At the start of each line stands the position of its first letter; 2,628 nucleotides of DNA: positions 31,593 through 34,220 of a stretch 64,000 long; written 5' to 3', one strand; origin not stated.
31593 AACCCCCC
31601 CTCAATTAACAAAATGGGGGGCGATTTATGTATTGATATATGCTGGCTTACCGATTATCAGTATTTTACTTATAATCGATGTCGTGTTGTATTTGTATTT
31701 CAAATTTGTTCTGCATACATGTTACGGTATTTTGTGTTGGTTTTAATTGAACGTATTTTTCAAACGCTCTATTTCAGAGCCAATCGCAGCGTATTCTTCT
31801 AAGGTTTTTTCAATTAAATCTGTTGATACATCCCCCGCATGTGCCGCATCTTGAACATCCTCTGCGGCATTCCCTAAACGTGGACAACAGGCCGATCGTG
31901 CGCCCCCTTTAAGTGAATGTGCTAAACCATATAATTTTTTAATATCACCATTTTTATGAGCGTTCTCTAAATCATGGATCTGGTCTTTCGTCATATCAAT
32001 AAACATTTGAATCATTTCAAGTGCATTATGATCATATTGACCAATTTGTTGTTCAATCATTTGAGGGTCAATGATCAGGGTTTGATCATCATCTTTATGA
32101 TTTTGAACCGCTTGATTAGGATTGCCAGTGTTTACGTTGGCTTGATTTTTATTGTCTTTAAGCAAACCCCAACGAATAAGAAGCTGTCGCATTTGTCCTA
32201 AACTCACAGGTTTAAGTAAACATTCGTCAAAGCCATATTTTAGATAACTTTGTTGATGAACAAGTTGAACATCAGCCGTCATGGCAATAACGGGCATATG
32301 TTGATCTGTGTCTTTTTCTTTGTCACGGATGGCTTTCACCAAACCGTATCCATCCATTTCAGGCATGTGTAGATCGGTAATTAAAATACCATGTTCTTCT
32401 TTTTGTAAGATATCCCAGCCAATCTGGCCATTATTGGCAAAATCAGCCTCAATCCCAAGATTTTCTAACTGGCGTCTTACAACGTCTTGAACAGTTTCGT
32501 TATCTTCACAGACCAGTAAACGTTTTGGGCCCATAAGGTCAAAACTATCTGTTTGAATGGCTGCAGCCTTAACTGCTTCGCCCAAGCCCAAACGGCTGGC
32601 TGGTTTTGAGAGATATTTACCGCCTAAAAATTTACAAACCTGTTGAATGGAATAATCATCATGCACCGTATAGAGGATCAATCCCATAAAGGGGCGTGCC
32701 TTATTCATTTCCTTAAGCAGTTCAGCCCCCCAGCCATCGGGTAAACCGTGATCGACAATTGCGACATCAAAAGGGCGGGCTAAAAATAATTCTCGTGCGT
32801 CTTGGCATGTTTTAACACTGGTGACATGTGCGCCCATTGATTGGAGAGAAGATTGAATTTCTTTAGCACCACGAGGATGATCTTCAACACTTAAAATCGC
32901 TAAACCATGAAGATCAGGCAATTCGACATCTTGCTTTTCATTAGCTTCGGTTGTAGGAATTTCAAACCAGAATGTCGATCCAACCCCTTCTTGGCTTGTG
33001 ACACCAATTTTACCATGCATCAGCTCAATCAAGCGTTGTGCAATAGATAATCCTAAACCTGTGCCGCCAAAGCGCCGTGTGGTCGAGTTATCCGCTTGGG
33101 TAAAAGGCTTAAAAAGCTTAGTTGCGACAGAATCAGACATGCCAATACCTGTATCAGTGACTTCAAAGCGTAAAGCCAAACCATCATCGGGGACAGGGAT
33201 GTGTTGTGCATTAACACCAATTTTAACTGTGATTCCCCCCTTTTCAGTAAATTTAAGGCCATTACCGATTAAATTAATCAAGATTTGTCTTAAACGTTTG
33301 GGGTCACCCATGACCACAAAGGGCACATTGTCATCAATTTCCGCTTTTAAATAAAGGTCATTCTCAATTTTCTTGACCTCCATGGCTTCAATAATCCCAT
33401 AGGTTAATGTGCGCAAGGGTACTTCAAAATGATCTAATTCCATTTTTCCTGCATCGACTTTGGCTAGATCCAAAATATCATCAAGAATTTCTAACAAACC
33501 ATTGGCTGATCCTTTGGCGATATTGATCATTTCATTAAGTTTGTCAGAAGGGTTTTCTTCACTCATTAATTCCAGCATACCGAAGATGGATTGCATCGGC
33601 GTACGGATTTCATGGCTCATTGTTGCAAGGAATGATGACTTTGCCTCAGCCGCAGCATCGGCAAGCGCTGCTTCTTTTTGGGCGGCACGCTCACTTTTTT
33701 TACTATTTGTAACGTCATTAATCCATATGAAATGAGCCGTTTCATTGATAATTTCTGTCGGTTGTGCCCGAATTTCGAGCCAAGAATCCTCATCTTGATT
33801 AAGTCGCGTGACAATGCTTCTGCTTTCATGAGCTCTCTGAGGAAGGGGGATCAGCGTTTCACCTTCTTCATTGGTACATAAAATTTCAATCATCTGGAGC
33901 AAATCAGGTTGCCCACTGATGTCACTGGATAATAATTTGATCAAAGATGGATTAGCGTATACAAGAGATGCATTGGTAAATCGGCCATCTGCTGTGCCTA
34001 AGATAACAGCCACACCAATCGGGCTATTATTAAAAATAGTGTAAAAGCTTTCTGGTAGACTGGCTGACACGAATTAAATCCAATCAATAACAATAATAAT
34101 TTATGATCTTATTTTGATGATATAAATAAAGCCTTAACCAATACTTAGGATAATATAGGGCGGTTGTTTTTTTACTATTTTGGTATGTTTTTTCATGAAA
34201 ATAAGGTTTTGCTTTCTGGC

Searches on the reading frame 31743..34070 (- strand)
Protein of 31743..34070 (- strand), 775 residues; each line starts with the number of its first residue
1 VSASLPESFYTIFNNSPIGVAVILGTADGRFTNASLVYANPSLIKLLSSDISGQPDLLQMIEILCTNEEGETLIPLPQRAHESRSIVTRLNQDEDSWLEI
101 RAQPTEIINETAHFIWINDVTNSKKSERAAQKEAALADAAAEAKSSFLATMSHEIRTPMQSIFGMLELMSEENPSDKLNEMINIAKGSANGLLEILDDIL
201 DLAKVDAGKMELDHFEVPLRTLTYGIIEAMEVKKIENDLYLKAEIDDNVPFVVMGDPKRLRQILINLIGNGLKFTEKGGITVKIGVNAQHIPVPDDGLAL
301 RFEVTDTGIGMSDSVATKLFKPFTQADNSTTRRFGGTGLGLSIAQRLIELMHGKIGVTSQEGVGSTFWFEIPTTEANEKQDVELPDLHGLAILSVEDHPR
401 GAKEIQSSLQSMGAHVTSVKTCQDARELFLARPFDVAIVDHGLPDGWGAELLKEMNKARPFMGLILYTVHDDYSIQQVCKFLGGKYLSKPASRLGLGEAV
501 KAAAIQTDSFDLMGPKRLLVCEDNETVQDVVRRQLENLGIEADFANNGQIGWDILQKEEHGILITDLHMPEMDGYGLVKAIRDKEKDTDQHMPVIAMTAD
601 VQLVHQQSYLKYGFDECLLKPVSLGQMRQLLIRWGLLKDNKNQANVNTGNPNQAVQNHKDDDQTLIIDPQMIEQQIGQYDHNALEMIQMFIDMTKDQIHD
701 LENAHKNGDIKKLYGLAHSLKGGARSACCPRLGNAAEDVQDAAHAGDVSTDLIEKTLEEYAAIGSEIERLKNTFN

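Call 69: search_protein_families(library=ncbifam, proteins=[window:31743-34070:-], max_evalue=1e-10)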
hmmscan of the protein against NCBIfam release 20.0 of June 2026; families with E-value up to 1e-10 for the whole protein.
window:31743-34070:- (775 aa): 100 families (the best 25 are shown)
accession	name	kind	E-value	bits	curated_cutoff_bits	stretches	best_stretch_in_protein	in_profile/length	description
TIGR02956.1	TMAO_torS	equivalog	1.1e-120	404.4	676.5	2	131-457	451-769/967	TMAO reductase system sensor histidine kinase/response regulator TorS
NF008318.0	PRK11107.1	equivalog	1.6e-103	347.5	890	1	137-755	286-898/920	two-component sensor histidine kinase BarA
NF008302.0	PRK11091.1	equivalog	2.7e-82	277.2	838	2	132-459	272-595/779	aerobic respiration two-component sensor histidine kinase ArcB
NF008099.0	PRK10841.1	equivalog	1.1e-80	271.7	920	1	113-634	439-939/949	two-component system sensor histidine kinase RcsC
NF041947.1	LuxQ_Vibrio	equivalog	2.4e-75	254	1200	1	118-455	446-788/843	quorum-sensing autoinducer 2 sensor kinase/phosphatase LuxQ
NF011874.0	PRK15347.1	equivalog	1.9e-74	251.2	852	2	135-382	389-623/921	two component system sensor kinase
NF045901.1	HisKinLetSLeg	equivalog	1e-72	245.4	1650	1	140-758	289-888/906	two-component system sensor histidine kinase LetS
NF038297.2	hybrid_HK_HrmK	equivalog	2e-72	244.7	725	2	140-461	231-562/607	hybrid histidine kinase/response regulator HrmK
NF008543.0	PRK11466.1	equivalog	2.8e-71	240.5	982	1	134-498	434-792/914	TMAO reductase system sensor histidine kinase/response regulator TorS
NF007420.1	PRK09959.1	equivalog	2.3e-55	187.8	1995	2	116-465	684-1037/1197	acid-sensing system histidine kinase EvgS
NF046044.1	PnpS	equivalog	2.4e-47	161.8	400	1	142-372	168-390/390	two-component system histidine kinase PnpS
NF041832.1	near_NosP_CTERM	subfamily_domain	8.6e-46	156.7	400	1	139-496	2-362/370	NahK/ErcS family hybrid sensor histidine kinase/response regulator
NF047874.1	MASE3_PAS_HK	subfamily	1.6e-44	152.8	560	1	32-380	282-632/655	MASE3 domain-containing sensor histidine kinase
NF047465.1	hybrid_HK_LvrA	exception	5.2e-41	140.5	1200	1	99-376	159-425/819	hybrid histidine kinase/response regulator LvrA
TIGR02966.1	phoR_proteo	equivalog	1.1e-39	136.3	334.2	1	79-370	66-332/333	phosphate regulon sensor histidine kinase PhoR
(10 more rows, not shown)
